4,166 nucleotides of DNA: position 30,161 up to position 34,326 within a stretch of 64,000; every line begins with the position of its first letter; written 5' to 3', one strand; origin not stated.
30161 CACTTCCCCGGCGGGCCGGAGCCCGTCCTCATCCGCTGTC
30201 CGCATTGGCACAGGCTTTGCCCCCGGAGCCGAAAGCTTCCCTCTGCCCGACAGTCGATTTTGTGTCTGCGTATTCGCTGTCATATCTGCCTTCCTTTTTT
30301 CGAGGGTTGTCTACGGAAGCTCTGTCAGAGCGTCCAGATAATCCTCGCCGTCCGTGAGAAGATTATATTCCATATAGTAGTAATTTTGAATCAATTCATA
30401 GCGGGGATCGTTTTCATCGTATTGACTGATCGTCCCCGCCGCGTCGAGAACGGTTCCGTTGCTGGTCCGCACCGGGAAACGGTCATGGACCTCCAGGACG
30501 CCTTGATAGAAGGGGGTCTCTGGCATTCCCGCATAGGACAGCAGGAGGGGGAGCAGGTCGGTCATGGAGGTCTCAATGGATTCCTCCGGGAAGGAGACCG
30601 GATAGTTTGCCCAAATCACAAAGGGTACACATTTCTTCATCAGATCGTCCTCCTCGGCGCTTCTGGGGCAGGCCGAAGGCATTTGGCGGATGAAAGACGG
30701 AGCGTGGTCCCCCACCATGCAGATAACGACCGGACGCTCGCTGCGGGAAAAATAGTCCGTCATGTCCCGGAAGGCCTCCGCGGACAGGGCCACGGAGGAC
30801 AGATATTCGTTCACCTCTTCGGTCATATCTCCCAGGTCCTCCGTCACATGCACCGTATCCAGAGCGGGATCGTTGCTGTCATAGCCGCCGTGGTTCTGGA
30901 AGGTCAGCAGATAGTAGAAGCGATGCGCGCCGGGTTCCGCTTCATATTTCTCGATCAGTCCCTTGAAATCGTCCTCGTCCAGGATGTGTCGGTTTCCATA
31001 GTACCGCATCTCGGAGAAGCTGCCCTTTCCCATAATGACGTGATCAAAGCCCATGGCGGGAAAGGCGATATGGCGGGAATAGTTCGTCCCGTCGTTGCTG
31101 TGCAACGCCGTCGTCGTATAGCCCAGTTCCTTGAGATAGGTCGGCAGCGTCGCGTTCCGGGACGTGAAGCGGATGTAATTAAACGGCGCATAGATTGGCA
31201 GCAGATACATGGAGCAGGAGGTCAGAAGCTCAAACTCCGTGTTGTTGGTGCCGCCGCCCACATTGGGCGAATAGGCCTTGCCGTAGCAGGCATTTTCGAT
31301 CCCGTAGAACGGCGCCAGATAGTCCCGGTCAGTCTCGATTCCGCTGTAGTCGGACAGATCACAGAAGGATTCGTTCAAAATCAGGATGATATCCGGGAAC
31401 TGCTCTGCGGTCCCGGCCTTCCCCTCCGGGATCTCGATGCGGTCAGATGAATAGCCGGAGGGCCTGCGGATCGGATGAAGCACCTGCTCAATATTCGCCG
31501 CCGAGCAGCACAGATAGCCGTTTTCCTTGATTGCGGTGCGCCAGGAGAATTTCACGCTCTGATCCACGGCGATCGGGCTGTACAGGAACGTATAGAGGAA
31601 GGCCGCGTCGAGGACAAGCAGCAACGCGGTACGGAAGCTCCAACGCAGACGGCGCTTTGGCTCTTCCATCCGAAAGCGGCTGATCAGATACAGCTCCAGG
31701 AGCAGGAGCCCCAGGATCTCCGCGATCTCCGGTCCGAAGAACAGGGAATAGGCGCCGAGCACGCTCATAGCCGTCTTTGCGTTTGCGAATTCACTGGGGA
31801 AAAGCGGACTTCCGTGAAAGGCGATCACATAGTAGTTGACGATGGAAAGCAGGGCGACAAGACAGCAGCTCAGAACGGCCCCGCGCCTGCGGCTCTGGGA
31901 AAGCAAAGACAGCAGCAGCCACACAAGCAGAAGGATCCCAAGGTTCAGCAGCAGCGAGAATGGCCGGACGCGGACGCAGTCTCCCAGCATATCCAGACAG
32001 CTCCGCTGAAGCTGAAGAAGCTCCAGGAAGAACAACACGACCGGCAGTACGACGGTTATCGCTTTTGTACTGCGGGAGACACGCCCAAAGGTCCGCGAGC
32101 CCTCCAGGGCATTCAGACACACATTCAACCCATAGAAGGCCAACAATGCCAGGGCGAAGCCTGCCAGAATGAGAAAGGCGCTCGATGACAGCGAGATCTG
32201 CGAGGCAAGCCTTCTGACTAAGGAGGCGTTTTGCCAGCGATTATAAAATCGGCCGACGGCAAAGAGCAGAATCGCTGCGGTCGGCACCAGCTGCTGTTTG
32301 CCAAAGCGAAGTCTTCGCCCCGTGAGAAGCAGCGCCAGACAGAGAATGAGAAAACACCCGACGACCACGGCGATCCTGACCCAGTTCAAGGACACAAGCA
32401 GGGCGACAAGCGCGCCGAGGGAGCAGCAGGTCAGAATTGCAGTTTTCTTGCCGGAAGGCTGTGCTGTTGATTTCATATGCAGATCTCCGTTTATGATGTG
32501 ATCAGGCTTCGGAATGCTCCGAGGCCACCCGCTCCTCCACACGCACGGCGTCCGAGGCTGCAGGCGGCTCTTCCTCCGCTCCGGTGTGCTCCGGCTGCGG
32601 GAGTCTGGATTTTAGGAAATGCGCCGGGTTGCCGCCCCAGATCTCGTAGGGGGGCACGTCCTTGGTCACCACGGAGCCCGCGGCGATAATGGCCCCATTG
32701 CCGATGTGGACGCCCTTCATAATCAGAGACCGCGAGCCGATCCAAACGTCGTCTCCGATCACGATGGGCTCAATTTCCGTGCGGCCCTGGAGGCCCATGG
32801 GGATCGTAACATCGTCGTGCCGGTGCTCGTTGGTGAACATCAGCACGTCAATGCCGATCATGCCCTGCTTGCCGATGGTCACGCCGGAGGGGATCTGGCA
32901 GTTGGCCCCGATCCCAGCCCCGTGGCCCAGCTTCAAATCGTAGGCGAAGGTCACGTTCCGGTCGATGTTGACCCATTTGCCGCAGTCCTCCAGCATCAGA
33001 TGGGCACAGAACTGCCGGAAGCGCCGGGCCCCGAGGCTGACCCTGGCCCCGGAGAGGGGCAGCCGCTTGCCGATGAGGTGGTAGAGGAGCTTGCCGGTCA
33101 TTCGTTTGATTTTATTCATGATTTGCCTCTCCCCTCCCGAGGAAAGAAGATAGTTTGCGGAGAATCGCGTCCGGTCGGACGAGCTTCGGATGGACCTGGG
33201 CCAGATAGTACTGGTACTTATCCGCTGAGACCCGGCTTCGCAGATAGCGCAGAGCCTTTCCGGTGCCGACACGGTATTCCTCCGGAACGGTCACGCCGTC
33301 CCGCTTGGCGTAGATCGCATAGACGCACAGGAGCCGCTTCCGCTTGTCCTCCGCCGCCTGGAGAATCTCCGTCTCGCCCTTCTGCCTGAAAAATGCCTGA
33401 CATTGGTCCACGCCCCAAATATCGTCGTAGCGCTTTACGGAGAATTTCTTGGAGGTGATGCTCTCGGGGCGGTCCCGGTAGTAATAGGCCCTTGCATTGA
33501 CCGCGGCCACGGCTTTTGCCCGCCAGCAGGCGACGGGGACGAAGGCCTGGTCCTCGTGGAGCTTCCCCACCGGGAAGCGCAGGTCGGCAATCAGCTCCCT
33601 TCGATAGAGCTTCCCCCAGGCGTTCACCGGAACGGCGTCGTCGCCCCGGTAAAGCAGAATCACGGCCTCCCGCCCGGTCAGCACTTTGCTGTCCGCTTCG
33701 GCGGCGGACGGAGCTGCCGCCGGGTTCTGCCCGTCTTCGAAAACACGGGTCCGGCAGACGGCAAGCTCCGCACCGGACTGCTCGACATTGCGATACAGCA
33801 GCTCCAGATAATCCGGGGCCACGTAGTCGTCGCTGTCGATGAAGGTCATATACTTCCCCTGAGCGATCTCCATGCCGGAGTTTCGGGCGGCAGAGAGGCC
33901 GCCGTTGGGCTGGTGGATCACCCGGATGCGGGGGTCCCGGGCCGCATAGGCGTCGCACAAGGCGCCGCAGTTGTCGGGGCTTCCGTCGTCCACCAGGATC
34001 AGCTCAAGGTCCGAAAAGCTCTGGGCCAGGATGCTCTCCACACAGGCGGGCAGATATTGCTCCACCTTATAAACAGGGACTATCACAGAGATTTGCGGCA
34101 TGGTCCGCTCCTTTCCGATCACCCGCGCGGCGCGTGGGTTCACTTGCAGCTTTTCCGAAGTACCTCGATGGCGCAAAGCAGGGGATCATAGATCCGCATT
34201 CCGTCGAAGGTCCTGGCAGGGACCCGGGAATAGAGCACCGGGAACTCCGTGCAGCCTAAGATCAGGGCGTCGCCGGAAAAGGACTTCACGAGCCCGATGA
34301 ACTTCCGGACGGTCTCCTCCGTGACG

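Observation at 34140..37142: Racemase + nucleotidyltransferase + HAD-IB phosphatase + LicD: candidate pathway for a novel nucleotide-activated head group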

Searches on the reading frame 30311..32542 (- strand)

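Call 6: search_protein_families(library=pfam, proteins=[window:30311-32542:-], max_evalue=0.001)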
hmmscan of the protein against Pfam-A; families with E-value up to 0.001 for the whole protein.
window:30311-32542:- (743 aa): 1 family
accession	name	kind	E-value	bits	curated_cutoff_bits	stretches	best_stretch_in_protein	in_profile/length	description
PF00884.28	Sulfatase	-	3.4e-22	79.6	25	1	384-672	2-300/301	Sulfatase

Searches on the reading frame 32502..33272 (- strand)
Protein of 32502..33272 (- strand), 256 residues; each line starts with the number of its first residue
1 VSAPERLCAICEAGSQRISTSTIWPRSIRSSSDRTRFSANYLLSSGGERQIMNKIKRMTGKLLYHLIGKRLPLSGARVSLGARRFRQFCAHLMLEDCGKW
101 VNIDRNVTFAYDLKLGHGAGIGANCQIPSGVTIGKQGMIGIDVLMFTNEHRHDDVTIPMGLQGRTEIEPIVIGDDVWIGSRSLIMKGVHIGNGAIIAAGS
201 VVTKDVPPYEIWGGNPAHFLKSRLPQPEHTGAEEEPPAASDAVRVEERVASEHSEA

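Call 6: search_protein_families(library=pfam, proteins=[window:32502-33272:-], max_evalue=0.001)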
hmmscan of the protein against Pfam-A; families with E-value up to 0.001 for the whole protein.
window:32502-33272:- (256 aa): 3 families
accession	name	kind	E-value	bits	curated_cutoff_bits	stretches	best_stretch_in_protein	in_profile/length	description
PF00132.30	Hexapep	-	3e-14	52.4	27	1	170-204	2-36/36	Bacterial transferase hexapeptide (six repeats)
PF14602.12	Hexapep_2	-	1.4e-12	47.6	27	1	169-204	1-34/34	Hexapeptide repeat of succinyl-transferase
PF25084.1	LbH_EIF2B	-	4.3e-06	27.1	54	1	101-199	10-102/105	EIF2B subunit epsilon LbH domain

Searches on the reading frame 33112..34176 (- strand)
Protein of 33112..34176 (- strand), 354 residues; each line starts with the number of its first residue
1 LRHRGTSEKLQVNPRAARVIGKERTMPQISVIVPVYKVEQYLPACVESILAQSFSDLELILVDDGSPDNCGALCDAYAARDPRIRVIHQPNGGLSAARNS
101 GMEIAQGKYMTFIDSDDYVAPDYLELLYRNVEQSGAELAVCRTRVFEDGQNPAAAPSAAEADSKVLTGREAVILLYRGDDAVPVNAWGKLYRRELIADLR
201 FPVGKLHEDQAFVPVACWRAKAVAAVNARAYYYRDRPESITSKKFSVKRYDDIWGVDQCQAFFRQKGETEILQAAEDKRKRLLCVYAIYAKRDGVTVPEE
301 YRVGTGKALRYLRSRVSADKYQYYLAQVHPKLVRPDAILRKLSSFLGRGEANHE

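Call 6: search_protein_families(library=pfam, proteins=[window:33112-34176:-], max_evalue=0.001)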
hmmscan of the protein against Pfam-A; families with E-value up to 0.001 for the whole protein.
window:33112-34176:- (354 aa): 3 families
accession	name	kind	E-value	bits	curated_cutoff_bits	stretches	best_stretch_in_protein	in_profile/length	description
PF00535.33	Glycos_transf_2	-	5e-40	137.6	23.3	1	30-194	1-162/168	Glycosyl transferase family 2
PF13641.12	Glyco_tranf_2_3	-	1.8e-16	61.3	27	1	27-231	1-208/230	Glycosyltransferase like family 2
PF10111.15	Glyco_tranf_2_2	-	5.1e-11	43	27.3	1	30-127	1-102/276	Glycosyltransferase like family 2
